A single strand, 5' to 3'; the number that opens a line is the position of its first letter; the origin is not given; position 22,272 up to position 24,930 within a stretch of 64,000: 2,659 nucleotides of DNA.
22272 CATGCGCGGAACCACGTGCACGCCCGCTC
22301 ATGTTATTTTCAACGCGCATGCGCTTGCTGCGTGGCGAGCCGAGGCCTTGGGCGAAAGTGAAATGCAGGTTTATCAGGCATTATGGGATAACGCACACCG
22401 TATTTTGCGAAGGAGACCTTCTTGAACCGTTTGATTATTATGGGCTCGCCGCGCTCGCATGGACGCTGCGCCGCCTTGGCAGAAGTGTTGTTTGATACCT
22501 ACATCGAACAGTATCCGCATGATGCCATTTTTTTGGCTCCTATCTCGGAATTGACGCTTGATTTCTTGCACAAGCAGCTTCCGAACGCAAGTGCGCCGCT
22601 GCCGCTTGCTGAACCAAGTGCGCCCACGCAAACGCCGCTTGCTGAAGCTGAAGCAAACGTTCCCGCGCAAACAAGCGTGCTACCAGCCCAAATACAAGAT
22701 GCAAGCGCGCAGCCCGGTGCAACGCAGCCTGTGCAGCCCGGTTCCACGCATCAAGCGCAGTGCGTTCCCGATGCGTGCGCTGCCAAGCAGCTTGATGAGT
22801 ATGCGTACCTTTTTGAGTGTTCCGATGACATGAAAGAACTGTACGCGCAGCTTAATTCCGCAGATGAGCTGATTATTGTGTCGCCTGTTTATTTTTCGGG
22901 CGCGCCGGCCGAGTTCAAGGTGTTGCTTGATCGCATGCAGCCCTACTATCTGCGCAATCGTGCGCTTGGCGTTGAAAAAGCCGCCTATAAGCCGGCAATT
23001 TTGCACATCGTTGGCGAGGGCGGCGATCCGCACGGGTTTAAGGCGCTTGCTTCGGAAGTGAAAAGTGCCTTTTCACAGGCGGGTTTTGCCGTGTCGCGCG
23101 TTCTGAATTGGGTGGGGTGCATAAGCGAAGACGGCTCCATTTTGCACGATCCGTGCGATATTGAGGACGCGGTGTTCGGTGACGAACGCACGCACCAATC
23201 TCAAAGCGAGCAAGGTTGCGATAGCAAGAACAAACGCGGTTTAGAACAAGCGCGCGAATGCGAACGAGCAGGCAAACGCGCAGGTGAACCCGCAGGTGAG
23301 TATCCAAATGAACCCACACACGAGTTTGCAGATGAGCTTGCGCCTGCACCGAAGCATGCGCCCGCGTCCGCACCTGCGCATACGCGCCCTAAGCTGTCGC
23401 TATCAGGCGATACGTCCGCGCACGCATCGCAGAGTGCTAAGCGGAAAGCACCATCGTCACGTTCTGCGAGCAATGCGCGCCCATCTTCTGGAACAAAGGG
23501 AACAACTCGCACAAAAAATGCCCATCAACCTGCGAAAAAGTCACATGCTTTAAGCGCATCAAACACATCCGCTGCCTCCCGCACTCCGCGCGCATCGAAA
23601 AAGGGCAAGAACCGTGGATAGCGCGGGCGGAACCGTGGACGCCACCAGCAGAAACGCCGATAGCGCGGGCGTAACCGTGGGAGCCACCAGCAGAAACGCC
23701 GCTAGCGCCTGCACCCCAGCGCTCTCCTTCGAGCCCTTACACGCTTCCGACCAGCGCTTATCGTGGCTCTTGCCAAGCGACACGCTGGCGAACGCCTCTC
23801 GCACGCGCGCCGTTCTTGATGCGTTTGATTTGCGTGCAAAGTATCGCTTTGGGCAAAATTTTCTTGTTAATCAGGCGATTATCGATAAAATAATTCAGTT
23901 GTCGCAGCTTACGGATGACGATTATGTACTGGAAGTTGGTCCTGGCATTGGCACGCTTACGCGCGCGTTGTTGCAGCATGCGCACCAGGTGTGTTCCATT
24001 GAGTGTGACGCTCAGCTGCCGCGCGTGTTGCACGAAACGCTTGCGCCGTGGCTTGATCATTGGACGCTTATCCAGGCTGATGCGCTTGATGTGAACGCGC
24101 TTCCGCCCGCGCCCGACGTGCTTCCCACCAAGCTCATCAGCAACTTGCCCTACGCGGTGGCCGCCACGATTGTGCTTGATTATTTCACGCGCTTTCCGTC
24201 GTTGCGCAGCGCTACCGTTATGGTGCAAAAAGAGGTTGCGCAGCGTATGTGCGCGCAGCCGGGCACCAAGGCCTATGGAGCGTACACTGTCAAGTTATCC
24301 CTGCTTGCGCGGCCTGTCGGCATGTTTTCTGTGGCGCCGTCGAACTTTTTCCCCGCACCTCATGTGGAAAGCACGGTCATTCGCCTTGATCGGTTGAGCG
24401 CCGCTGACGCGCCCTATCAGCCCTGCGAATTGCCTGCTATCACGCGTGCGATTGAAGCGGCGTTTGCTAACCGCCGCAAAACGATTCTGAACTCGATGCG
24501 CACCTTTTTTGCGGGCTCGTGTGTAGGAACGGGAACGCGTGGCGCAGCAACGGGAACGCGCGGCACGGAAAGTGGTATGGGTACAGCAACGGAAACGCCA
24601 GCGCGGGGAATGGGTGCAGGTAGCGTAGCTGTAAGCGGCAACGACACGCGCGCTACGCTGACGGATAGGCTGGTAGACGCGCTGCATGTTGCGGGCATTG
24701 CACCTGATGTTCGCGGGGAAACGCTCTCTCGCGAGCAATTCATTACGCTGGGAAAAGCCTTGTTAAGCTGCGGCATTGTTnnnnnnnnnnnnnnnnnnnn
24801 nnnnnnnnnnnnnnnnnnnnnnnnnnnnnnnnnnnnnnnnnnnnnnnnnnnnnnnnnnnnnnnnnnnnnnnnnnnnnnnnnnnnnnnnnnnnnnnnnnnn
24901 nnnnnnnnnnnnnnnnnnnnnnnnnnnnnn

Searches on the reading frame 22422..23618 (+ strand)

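Call 15: search_protein_families(library=ncbifam, proteins=[window:22422-23618:+], max_evalue=0.00001)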
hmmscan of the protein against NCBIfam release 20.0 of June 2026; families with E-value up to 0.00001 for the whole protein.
window:22422-23618:+ (399 aa): 0 families

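Call 50: search_protein_families(library=pfam, proteins=[window:22422-23618:+], max_evalue=0.001)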
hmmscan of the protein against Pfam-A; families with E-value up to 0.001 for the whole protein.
window:22422-23618:+ (399 aa): 2 families
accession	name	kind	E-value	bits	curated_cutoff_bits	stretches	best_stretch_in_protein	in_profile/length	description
PF03358.20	FMN_red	-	4.8e-14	52.6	24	1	133-218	57-133/152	NADPH-dependent FMN reductase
PF02525.22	Flavodoxin_2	-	1.8e-07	31.5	27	1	135-172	65-103/198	Flavodoxin-like fold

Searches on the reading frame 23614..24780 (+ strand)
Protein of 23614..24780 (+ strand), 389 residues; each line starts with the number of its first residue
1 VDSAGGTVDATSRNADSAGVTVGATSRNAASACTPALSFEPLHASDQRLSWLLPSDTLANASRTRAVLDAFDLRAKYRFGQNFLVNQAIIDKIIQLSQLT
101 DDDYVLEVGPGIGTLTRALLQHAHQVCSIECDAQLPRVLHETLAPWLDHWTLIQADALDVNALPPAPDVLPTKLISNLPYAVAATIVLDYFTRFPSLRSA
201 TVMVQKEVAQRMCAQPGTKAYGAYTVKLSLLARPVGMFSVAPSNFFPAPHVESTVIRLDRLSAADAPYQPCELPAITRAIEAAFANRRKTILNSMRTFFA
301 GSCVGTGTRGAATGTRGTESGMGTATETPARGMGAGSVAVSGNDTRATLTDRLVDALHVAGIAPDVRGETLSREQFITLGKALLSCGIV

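Call 15: search_protein_families(library=ncbifam, proteins=[window:23614-24780:+], max_evalue=0.00001)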
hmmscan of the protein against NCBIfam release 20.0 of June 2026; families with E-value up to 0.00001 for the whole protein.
window:23614-24780:+ (389 aa): 19 families
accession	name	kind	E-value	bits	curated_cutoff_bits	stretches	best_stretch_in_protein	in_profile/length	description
TIGR00755.1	ksgA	equivalog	2e-62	210.8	171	1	74-381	2-254/256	16S rRNA (adenine(1518)-N(6)/adenine(1519)-N(6))-dimethyltransferase RsmA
NF000499.2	Erm23S_rRNA_broad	equivalog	5.1e-35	121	212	1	80-302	2-212/244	23S ribosomal RNA methyltransferase Erm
NF011486.0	PRK14896.1-1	equivalog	2.1e-34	118.9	450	1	73-297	20-235/284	16S ribosomal RNA methyltransferase A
NF000337.1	erm_SHROVE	exception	2.2e-25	89.4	320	1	75-300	2-216/248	ErmE/ErmH/ErmO/ErmR family 23S rRNA (adenine(2058)-N(6))-methyltransferase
NF000024.1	ErmS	exception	1.6e-15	57.2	675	1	74-299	58-274/319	23S rRNA (adenine(2058)-N(6))-methyltransferase Erm(S)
NF012223.0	erm_F_23S_MT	exception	1.6e-14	53.9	575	1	79-260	10-184/266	23S rRNA (adenine(2058)-N(6))-methyltransferase Erm(F)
NF042988.1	Erm46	exception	3.7e-14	52.7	503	1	76-263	8-182/255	23S rRNA (adenine(2058)-N(6))-methyltransferase Erm(46)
NF042938.1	Erm55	exception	6.2e-12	45.1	525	1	76-260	8-179/270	23S rRNA (adenine(2058)-N(6))-methyltransferase Erm(55)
NF000077.1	Erm42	exception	8.4e-12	44.9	600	1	80-227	19-160/303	23S rRNA (adenine(2058)-N(6))-methyltransferase Erm(42)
NF012219.1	erm_C_23S_MT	exception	9.2e-12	45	530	1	79-261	8-179/244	23S rRNA (adenine(2058)-N(6))-methyltransferase Erm(C)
NF012220.1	erm_B_23S_MT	exception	1.5e-11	44.3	525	1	77-262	5-179/245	23S rRNA (adenine(2058)-N(6))-methyltransferase Erm(B)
NF012222.1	erm_A_23S_MT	exception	2e-11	43.9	475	1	80-260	9-178/243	23S rRNA (adenine(2058)-N(6))-methyltransferase Erm(A)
NF000411.1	Erm45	exception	2.4e-11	43.9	525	1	77-260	5-177/245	23S rRNA (adenine(2058)-N(6))-methyltransferase Erm(45)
NF000087.1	ErmO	exception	3.7e-11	42.9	450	1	79-262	11-187/259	23S rRNA (adenine(2058)-N(6))-methyltransferase Erm(O)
NF012218.0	erm_38_23S_MT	exception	9.4e-11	41.2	800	1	76-260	8-187/386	23S rRNA (adenine(2058)-N(6))-methyltransferase Erm(38)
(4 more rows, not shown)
